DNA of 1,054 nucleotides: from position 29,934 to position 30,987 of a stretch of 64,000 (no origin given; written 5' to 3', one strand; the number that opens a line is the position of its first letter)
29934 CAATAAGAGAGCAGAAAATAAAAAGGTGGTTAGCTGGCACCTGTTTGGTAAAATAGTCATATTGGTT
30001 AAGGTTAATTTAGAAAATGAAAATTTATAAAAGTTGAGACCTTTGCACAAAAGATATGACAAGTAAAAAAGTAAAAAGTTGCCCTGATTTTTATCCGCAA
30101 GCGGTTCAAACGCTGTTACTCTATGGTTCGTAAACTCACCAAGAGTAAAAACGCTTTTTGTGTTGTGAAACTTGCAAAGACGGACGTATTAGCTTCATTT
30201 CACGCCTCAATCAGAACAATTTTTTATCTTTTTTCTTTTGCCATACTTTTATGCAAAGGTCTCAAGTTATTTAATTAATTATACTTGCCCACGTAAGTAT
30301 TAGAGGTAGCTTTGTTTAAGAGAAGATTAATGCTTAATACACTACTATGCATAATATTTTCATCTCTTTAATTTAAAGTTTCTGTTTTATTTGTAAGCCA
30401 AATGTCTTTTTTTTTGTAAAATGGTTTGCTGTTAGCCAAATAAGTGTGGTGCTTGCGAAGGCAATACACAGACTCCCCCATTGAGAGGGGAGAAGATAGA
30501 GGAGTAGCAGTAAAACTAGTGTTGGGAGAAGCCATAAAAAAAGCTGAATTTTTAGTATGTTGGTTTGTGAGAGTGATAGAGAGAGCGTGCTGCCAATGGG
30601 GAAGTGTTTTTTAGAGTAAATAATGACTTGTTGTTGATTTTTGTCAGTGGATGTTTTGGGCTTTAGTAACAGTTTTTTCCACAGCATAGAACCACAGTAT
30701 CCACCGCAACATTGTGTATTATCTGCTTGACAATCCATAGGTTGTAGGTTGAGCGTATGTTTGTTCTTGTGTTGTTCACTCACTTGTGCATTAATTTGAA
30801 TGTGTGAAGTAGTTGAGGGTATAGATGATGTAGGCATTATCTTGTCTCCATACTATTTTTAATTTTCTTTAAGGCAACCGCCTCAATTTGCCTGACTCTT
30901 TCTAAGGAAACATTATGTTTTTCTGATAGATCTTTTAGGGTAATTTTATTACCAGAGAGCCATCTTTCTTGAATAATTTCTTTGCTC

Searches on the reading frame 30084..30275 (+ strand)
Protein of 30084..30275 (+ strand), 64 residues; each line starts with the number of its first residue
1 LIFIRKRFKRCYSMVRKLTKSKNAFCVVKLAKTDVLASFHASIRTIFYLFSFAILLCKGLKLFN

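Call 57: find_homologous_proteins(query=window:30084-30275:+, max_evalue=0.01)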
Query seq(64 aa): no candidate shares three 5-residue words with the query. No homologue found.
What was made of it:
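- Tried and rejected: Searching the protein collection with the element's longest spurious ORF, to find other copies: no candidate (call 57).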

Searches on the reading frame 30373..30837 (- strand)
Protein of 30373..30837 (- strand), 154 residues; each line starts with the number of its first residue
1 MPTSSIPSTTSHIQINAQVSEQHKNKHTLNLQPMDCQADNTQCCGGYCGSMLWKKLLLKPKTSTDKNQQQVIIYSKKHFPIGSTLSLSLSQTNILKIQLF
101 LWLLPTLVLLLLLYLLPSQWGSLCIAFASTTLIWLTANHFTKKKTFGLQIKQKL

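Call 68: find_encoding_contigs(protein=window:30373-30837:-, flank=1500, max_places=10)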
Protein window:30373-30837:- (154 aa): 8 contigs read that carry it; 3 places shown.
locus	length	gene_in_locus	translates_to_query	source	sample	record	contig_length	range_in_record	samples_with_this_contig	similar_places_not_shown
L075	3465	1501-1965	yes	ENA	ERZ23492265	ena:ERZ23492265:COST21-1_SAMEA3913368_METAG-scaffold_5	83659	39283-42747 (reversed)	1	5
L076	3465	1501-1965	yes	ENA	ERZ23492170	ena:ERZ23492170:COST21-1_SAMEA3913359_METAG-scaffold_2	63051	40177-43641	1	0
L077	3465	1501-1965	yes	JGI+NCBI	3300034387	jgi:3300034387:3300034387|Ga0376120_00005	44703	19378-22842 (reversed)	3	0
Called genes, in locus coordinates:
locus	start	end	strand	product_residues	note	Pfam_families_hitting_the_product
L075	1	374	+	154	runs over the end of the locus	PF02391:MoaE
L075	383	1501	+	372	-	PF04542:Sigma70_r2, PF04545:Sigma70_r4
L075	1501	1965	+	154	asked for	PF04246:RseC_MucC (weak)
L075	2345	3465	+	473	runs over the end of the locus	PF00089:Trypsin, PF13365:Trypsin_2, PF00595:PDZ, PF13180:PDZ_2, PF17820:PDZ_6 (weak), PF00595:PDZ (weak), PF13180:PDZ_2, PF17820:PDZ_6 (weak), +1 more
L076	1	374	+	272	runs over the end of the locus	-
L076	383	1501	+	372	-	PF04542:Sigma70_r2, PF04545:Sigma70_r4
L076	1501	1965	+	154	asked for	PF04246:RseC_MucC (weak)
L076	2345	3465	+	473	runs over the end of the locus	PF00089:Trypsin, PF13365:Trypsin_2, PF00595:PDZ, PF13180:PDZ_2, PF17820:PDZ_6 (weak), PF00595:PDZ (weak), PF13180:PDZ_2, PF17820:PDZ_6 (weak), +1 more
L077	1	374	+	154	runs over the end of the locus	PF02391:MoaE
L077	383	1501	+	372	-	PF04542:Sigma70_r2, PF04545:Sigma70_r4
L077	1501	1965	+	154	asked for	PF04246:RseC_MucC (weak)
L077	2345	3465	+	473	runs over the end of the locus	PF00089:Trypsin, PF13365:Trypsin_2, PF00595:PDZ, PF13180:PDZ_2, PF17820:PDZ_6 (weak), PF00595:PDZ (weak), PF13180:PDZ_2, PF17820:PDZ_6 (weak), +1 more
